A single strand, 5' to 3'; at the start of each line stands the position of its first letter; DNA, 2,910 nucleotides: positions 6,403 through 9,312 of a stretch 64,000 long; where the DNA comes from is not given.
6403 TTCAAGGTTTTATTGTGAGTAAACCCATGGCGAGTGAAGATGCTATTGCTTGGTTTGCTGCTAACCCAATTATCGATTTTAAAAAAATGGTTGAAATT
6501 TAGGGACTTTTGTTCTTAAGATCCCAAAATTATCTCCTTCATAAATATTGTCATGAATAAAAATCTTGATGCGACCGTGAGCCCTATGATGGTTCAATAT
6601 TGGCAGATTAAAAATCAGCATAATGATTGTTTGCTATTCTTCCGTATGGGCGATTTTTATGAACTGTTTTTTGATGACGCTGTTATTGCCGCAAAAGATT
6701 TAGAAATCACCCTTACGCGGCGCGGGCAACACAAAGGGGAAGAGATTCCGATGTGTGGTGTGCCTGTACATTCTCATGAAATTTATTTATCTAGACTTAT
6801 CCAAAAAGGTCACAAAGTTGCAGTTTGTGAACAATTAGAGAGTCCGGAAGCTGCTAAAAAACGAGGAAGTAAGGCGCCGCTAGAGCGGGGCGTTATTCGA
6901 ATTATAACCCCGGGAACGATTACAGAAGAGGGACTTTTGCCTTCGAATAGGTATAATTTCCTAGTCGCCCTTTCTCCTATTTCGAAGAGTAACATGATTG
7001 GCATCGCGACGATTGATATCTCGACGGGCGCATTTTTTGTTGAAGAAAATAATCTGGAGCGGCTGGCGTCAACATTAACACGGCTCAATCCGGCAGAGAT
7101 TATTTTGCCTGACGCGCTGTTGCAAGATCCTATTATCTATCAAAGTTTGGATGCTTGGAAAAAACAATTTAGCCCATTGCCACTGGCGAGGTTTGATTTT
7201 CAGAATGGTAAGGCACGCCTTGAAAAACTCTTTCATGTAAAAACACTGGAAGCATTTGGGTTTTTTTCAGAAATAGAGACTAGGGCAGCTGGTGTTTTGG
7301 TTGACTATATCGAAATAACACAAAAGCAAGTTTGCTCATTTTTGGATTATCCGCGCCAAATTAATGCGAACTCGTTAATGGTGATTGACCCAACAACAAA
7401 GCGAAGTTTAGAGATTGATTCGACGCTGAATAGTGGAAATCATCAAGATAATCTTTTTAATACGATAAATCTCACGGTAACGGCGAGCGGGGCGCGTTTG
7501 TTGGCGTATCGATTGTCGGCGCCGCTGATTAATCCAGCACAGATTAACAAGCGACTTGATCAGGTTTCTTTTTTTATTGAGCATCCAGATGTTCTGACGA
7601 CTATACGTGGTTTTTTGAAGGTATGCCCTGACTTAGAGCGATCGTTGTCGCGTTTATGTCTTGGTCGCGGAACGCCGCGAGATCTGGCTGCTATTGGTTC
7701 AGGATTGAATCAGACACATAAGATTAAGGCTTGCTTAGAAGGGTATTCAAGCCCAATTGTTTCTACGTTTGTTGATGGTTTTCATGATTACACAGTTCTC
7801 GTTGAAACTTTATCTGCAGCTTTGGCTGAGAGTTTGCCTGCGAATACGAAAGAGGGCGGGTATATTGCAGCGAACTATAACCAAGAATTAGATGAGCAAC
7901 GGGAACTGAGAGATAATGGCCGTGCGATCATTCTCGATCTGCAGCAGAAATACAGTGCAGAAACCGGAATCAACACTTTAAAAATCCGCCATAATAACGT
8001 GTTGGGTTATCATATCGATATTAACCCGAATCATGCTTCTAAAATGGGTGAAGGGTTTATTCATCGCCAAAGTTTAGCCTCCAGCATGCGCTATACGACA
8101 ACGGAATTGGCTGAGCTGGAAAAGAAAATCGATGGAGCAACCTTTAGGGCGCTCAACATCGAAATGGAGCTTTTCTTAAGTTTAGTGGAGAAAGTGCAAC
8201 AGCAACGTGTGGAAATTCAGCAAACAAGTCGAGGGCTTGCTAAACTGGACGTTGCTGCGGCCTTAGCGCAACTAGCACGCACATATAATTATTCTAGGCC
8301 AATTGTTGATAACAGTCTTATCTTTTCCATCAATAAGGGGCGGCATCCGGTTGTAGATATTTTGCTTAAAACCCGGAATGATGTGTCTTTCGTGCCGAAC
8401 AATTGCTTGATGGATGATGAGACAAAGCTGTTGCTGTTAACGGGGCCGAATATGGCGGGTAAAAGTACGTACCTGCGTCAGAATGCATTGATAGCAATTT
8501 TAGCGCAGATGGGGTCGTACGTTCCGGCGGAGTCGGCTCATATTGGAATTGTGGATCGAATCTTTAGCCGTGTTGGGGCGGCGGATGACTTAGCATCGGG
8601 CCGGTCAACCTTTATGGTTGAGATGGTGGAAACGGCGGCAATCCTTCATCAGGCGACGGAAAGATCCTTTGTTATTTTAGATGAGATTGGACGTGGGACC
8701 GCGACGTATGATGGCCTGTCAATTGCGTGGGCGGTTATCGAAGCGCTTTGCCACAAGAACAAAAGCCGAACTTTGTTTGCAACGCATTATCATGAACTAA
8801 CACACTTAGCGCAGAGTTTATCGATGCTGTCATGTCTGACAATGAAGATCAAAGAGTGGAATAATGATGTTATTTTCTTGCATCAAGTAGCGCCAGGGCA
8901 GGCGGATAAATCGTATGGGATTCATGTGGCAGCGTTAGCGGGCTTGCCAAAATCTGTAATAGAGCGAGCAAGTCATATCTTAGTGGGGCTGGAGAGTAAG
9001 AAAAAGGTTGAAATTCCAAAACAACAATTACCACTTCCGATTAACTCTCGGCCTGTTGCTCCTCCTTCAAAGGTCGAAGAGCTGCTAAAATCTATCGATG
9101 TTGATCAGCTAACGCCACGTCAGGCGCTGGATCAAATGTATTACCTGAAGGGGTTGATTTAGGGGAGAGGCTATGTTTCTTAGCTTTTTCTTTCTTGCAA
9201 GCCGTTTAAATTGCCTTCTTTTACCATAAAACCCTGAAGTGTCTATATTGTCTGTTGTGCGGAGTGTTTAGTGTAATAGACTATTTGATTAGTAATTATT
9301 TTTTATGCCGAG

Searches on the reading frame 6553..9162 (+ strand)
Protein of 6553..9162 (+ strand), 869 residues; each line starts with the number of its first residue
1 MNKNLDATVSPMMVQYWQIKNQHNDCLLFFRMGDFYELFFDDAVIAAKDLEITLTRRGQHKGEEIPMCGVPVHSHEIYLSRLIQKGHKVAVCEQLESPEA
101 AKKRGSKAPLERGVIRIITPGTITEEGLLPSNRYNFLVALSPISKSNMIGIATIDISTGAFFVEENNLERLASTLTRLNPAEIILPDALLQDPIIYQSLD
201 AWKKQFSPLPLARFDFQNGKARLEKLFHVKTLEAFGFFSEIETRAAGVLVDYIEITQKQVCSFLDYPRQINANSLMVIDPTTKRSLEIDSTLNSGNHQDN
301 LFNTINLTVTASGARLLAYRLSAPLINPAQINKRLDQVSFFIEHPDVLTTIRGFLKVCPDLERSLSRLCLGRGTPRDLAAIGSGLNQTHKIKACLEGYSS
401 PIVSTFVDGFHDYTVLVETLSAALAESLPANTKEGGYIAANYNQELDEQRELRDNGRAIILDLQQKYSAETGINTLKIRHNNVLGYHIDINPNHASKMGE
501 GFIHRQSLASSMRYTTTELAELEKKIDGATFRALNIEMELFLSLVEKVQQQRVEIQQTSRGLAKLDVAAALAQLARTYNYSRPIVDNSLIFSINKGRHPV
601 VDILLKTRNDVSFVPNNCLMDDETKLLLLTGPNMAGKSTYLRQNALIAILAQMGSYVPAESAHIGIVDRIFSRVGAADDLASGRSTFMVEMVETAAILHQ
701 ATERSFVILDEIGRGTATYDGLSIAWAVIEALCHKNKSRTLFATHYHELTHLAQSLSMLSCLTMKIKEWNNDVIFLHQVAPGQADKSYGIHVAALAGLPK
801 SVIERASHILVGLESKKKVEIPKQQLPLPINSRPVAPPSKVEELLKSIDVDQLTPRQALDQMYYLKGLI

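Call 45: search_protein_families(library=pfam, proteins=[window:6553-9162:+], max_evalue=0.00001)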
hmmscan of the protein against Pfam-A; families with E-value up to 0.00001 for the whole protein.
window:6553-9162:+ (869 aa): 5 families
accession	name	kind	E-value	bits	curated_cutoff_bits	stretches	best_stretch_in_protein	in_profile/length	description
PF00488.27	MutS_V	-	4.2e-88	294.7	30.2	1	628-813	2-187/188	MutS domain V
PF01624.25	MutS_I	-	3e-45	153.5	20.6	1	11-126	2-112/113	MutS domain I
PF05192.23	MutS_III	-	9.6e-41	140.7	34.1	1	282-572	2-194/194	MutS domain III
PF05188.22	MutS_II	-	2.3e-21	77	25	1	135-260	1-128/133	MutS domain II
PF05190.23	MutS_IV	-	2.8e-21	76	22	1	441-529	1-89/92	MutS family domain IV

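Call 60: find_homologous_proteins(query=window:6553-9159:+, max_evalue=1e-50)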
Query window:6553-9159:+ (869 aa): 8000 proteins with E <= 1e-50 among 8000 candidates; the best 120 are listed.
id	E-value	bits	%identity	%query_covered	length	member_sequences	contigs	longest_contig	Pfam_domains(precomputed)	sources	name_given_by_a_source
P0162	0.0e+0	1888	97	100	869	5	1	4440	PF01624.26,PF05192.24,PF05188.24,PF05190.24,PF00488.28,PF27441.1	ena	-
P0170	0.0e+0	1162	61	99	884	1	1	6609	PF01624.26,PF05192.24,PF05188.24,PF05190.24,PF00488.28,PF27441.1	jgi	jgi:DNA mismatch repair protein MutS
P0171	0.0e+0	1157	61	99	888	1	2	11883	PF01624.26,PF05192.24,PF05188.24,PF05190.24,PF00488.28,PF27441.1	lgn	-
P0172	0.0e+0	1156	60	100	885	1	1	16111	PF01624.26,PF05192.24,PF05188.24,PF05190.24,PF00488.28,PF27441.1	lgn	-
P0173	0.0e+0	1152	60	100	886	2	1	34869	PF01624.26,PF05192.24,PF05188.24,PF05190.24,PF00488.28,PF27441.1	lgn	-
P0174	0.0e+0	1152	60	99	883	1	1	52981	PF01624.26,PF05192.24,PF05188.24,PF05190.24,PF00488.28,PF27441.1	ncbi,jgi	jgi:DNA mismatch repair protein MutS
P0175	0.0e+0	1152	60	99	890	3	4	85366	PF01624.26,PF05192.24,PF05188.24,PF05190.24,PF00488.28,PF27441.1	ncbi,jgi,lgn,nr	ncbi:MAG: DNA mismatch repair protein MutS [Alphaproteobacteria bacterium]|nr:DNA mismatch repair pr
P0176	0.0e+0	1151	60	99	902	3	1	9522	PF01624.26,PF05192.24,PF05188.24,PF05190.24,PF00488.28,PF27441.1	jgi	jgi:DNA mismatch repair protein MutS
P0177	0.0e+0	1151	60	99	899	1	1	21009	PF01624.26,PF05192.24,PF05188.24,PF05190.24,PF00488.28,PF27441.1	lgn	-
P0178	0.0e+0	1151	60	99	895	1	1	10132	PF01624.26,PF05192.24,PF05188.24,PF05190.24,PF00488.28,PF27441.1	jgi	jgi:DNA mismatch repair protein MutS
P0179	0.0e+0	1149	60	99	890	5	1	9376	PF01624.26,PF05192.24,PF05188.24,PF05190.24,PF00488.28,PF27441.1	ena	-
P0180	0.0e+0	1147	60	99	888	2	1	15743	PF01624.26,PF05192.24,PF05188.24,PF05190.24,PF00488.28,PF27441.1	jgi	-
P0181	0.0e+0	1146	59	99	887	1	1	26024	PF01624.26,PF05192.24,PF05188.24,PF05190.24,PF00488.28,PF27441.1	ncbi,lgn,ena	-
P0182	0.0e+0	1146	60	99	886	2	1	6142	PF01624.26,PF05192.24,PF05188.24,PF05190.24,PF00488.28,PF27441.1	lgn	-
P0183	0.0e+0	1142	59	100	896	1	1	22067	PF01624.26,PF05192.24,PF05188.24,PF05190.24,PF00488.28,PF27441.1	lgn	-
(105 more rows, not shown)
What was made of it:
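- MutS is 57-61% identical to Paracaedibacter, Odyssella and Finniella (call 60).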
